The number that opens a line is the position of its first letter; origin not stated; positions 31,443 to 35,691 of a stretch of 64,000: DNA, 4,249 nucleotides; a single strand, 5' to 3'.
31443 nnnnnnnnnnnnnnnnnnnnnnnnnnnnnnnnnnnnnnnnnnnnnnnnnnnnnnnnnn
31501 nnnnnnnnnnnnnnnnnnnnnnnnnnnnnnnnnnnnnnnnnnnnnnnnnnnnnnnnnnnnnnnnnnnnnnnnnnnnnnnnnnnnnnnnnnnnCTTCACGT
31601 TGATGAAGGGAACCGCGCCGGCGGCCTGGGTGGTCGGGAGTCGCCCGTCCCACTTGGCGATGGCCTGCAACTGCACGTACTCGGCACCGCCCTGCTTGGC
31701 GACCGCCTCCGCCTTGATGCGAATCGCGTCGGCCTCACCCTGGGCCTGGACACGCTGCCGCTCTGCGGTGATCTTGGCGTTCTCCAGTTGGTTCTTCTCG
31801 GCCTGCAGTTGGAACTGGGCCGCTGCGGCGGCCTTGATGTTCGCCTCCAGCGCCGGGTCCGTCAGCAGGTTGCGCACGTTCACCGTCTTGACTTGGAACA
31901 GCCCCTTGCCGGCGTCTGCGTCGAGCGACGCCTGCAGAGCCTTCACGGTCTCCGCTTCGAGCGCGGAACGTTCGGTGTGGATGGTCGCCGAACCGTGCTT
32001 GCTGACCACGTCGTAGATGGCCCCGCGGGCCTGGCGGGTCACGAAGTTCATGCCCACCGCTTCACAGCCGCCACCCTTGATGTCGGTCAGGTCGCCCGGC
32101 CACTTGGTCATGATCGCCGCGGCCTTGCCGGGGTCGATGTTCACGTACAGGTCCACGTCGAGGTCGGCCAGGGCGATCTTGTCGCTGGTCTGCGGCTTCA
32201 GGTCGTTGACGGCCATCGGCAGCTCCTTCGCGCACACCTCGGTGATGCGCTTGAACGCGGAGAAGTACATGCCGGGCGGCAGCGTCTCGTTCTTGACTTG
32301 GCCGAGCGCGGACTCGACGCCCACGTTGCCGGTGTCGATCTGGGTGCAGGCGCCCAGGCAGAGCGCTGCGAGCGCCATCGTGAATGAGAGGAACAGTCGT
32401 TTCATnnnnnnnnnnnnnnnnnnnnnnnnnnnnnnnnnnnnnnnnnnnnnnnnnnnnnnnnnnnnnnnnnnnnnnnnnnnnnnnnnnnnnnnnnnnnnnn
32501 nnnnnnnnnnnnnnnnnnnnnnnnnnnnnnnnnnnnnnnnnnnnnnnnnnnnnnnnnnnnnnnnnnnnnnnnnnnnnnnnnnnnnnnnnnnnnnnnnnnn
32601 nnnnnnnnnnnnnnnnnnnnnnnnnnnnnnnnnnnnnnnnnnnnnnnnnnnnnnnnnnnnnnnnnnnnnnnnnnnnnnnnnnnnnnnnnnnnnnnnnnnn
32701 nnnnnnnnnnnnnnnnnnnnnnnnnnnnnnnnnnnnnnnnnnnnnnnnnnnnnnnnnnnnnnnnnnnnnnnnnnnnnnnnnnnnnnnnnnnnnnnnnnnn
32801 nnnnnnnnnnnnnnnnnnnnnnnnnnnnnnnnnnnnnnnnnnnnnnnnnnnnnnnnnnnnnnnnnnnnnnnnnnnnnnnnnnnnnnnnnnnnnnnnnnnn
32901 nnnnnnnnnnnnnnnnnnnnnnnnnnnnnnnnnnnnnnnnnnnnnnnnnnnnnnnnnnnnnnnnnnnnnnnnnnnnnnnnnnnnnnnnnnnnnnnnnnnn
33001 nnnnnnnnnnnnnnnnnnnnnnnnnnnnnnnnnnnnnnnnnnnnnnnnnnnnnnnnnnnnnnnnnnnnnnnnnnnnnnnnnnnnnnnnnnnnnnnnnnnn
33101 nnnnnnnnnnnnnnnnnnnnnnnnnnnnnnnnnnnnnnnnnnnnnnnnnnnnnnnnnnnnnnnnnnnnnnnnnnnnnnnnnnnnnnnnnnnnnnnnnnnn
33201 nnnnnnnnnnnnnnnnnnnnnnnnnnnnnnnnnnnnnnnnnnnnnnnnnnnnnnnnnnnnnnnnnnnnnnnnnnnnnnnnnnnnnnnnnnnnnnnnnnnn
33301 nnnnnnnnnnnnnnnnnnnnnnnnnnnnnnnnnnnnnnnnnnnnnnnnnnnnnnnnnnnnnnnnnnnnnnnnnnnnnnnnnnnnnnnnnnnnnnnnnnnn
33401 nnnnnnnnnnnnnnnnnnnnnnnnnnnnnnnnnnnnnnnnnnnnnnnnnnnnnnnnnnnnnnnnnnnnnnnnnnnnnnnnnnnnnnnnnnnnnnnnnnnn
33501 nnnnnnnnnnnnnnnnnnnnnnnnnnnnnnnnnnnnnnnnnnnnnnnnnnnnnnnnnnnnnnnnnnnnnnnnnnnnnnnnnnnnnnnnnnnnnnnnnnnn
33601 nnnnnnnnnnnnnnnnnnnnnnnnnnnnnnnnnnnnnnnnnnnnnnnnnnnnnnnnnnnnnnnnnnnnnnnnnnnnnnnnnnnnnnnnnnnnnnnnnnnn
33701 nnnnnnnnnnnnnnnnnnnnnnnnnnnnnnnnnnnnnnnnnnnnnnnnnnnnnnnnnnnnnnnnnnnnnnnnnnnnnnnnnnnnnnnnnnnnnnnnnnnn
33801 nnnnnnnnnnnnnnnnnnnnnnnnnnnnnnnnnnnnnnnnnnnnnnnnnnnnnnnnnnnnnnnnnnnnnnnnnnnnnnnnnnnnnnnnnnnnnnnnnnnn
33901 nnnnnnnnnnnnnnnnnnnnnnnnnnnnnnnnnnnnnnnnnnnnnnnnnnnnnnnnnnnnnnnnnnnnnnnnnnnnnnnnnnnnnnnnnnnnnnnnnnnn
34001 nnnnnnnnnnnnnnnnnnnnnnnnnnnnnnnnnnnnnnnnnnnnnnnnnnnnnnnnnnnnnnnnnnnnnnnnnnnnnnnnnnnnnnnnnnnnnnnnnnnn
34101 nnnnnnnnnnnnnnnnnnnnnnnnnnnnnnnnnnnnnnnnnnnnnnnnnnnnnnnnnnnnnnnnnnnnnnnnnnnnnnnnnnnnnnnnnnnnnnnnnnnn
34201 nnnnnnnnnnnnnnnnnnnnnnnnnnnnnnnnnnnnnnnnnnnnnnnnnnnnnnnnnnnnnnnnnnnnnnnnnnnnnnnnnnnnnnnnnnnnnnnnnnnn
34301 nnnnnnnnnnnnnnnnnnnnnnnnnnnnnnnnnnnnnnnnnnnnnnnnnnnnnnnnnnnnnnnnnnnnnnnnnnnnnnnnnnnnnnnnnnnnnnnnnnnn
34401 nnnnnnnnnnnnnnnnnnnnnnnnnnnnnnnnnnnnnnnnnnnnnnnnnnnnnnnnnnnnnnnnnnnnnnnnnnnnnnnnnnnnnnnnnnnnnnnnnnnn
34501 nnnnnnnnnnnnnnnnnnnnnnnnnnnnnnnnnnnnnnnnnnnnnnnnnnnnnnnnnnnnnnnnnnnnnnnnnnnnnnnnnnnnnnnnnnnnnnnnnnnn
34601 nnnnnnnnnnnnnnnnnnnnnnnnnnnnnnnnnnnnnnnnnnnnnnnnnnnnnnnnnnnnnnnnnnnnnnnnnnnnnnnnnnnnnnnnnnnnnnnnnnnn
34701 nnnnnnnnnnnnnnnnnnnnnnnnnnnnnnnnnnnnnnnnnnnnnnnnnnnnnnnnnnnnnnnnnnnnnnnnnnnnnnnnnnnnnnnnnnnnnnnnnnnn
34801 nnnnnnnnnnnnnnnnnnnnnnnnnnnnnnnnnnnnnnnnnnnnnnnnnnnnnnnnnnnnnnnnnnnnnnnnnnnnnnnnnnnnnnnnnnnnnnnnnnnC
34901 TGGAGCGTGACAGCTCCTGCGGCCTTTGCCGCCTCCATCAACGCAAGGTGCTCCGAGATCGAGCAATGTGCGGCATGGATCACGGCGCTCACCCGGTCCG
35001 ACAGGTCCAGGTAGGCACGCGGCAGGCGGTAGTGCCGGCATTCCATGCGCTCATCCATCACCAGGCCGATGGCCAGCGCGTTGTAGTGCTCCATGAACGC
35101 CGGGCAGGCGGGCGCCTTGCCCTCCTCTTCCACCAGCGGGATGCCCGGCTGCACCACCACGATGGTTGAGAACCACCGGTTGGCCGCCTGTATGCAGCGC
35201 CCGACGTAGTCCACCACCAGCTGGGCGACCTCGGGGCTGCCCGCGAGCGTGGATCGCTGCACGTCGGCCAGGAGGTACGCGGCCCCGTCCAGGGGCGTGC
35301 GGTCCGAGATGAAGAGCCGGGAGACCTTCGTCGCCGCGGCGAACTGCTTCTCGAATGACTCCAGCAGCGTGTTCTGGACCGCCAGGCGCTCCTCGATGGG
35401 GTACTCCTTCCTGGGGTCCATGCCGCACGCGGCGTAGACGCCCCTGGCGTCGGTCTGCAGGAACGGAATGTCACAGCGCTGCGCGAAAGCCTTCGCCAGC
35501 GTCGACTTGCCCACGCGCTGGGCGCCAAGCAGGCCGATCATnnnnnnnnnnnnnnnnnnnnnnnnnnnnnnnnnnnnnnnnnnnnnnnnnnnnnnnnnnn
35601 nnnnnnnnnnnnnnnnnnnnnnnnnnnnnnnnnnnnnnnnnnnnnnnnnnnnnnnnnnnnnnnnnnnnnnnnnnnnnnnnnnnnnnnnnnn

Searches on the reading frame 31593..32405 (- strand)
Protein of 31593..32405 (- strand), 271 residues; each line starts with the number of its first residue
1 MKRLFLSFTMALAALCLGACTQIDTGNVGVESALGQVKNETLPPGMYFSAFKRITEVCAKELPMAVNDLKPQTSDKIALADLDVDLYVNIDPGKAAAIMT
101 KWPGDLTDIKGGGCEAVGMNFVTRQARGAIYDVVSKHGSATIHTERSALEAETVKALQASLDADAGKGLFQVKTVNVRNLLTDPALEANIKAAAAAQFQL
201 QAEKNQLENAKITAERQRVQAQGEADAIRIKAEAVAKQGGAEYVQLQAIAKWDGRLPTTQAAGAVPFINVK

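Call 92: search_protein_families(library=pfam, max_evalue=0.001, proteins=[window:31593-32405:-])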
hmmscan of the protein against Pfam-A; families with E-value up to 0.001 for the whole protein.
window:31593-32405:- (271 aa): 1 family
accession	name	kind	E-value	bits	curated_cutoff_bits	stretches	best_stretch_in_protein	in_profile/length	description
PF01145.31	Band_7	-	4.2e-11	43.6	23.6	1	22-209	2-174/176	SPFH domain / Band 7 family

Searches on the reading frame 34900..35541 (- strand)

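Call 92: search_protein_families(library=pfam, max_evalue=0.001, proteins=[window:34900-35541:-])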
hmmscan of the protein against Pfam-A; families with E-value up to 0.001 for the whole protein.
window:34900-35541:- (214 aa): 1 family
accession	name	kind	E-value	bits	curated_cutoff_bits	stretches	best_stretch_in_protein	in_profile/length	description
PF13521.12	AAA_28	-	3.3e-10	40.8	27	1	4-95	4-95/164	AAA domain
